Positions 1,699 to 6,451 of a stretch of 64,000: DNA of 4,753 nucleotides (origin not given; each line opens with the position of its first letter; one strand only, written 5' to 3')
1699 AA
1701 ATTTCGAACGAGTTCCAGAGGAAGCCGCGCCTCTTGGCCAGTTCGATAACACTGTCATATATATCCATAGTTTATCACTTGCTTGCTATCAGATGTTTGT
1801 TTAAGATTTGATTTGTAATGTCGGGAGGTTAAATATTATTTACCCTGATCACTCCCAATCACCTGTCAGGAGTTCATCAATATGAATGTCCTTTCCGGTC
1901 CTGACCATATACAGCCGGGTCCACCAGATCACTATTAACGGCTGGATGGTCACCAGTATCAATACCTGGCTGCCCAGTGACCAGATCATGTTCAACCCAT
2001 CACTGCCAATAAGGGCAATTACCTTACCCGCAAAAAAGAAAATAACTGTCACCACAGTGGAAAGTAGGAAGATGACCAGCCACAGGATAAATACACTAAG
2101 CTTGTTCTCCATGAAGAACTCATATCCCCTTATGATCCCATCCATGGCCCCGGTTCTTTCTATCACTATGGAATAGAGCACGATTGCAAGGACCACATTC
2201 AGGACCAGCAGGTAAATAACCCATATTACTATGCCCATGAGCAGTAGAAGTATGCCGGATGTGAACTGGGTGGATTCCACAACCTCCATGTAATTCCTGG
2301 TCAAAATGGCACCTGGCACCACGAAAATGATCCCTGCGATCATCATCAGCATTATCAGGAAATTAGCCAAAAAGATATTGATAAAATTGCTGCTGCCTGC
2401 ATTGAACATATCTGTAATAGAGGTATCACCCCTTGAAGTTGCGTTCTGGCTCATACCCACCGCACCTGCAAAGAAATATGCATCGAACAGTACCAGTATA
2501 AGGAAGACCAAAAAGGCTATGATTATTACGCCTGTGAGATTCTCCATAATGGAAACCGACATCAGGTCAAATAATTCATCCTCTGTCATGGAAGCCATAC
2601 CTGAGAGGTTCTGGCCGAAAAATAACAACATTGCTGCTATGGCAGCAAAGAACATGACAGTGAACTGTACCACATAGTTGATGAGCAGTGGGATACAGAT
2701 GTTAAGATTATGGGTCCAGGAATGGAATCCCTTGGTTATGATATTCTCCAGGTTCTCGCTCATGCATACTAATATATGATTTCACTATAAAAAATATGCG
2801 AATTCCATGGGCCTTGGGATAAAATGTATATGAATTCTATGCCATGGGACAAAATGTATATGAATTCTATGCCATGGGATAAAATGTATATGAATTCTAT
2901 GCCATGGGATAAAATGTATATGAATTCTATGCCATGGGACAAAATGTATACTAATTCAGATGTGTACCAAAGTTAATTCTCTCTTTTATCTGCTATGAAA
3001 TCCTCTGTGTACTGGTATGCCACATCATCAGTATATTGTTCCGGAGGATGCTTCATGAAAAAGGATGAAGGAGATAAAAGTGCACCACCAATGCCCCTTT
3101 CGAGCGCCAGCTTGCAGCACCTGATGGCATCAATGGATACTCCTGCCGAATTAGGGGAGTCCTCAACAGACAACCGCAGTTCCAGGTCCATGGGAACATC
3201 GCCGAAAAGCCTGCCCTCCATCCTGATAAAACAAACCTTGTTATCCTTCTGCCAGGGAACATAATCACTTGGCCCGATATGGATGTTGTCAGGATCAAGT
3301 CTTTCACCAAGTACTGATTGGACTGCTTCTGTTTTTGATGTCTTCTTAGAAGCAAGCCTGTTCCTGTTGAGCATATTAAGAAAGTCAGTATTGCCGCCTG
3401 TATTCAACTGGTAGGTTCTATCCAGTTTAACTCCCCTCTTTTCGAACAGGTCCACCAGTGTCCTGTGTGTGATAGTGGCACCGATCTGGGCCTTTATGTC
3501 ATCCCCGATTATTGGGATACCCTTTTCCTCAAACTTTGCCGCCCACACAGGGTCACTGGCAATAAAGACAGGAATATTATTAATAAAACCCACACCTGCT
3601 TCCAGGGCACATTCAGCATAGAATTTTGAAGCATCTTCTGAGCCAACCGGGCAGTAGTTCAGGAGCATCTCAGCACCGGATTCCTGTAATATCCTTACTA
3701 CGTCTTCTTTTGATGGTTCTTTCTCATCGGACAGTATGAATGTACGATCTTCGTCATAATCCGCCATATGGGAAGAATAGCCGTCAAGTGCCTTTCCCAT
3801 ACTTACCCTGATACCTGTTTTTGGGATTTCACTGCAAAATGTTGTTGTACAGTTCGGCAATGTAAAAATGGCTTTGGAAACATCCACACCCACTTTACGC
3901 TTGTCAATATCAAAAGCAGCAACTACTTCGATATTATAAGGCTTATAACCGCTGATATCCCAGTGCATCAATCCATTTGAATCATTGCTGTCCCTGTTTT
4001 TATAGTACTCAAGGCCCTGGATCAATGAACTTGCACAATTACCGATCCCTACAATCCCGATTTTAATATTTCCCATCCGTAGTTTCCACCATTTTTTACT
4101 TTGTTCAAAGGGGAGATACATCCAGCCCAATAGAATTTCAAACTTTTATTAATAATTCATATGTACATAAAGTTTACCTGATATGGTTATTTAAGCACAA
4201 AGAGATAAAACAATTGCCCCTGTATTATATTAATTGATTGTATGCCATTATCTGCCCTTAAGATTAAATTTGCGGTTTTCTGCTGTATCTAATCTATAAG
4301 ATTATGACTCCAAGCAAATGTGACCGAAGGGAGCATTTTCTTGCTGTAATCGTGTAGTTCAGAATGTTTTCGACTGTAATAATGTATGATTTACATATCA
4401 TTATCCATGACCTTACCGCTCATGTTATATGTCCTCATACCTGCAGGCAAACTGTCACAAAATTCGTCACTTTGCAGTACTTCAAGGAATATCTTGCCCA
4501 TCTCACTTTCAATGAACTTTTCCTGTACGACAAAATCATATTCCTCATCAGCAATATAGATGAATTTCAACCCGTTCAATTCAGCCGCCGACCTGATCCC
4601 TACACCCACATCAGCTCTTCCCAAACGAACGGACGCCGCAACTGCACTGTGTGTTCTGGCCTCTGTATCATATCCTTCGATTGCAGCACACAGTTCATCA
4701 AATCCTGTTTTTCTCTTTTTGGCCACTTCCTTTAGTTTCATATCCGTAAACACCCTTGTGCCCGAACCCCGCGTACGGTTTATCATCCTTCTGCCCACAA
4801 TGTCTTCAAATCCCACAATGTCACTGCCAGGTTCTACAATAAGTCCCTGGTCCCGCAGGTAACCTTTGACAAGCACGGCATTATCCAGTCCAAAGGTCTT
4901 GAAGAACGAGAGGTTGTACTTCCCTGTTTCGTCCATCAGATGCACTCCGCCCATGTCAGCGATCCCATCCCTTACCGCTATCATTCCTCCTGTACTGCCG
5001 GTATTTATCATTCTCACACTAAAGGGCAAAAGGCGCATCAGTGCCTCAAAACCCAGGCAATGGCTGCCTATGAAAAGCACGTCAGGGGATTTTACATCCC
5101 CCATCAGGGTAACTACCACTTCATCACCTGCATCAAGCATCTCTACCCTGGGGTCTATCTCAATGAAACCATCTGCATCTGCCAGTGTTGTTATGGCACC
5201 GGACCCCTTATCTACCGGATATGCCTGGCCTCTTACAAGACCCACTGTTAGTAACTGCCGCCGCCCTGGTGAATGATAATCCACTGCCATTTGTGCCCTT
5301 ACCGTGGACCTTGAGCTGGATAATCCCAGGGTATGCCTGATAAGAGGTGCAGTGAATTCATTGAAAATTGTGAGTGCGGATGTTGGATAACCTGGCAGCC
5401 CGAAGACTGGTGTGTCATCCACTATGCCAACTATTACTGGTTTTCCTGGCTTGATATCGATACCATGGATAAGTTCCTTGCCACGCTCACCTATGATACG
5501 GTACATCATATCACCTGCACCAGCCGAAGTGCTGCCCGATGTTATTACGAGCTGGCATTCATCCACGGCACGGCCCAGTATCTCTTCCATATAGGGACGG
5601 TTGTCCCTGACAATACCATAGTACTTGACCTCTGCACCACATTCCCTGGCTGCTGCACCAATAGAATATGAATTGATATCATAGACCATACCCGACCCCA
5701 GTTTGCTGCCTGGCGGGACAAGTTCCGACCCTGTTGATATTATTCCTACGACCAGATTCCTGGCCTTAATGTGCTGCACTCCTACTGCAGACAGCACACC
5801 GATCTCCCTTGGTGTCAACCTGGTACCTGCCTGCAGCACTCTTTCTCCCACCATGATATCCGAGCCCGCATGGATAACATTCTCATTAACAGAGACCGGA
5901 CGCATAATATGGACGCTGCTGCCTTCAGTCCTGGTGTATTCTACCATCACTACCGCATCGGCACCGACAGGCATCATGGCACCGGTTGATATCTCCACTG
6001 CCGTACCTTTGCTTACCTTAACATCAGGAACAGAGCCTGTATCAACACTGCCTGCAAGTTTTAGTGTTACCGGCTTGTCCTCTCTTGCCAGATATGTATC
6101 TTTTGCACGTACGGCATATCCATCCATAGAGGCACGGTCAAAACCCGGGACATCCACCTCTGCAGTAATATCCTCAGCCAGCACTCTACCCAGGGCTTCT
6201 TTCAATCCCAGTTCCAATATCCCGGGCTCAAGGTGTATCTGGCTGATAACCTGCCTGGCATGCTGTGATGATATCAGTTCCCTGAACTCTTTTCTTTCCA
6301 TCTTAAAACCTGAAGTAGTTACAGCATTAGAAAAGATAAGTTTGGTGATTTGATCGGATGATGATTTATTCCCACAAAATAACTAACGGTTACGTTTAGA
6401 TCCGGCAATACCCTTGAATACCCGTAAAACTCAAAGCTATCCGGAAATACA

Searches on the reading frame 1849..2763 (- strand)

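Call 83: search_protein_families(library=pfam, proteins=[window:1849-2763:-], max_evalue=0.00001)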
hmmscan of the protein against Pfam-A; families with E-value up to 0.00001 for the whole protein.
window:1849-2763:- (304 aa): 1 family
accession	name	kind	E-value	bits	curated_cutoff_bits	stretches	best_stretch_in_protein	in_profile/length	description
PF25231.1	DUF7847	-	9.5e-11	41.9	28.7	1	73-250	33-208/252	Domain of unknown function (DUF7847)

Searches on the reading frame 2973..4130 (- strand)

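Call 83: search_protein_families(library=pfam, proteins=[window:2973-4130:-], max_evalue=0.00001)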
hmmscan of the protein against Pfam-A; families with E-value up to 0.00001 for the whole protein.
window:2973-4130:- (385 aa): 1 family
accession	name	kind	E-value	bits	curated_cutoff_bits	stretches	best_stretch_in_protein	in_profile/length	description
PF01658.22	Inos-1-P_synth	-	5.4e-37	126.7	27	1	217-325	1-107/107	Myo-inositol-1-phosphate synthase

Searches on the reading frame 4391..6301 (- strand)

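Call 83: search_protein_families(library=pfam, proteins=[window:4391-6301:-], max_evalue=0.00001)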
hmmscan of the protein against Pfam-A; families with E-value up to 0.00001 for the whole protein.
window:4391-6301:- (636 aa): 4 families
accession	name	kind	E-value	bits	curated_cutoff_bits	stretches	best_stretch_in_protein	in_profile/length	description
PF12727.12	PBP_like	-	1.9e-49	167.9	27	1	426-610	10-193/193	PBP superfamily domain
PF03453.22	MoeA_N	-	2.7e-46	157.6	30.8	1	12-174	3-160/160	MoeA N-terminal region (domain I and II)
PF00994.29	MoCF_biosynth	-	4.9e-27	94.8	26.6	1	186-323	1-144/144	Probable molybdopterin binding domain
PF03454.20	MoeA_C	-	5.4e-14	52.6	22.1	1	335-399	1-71/72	MoeA C-terminal region (domain IV)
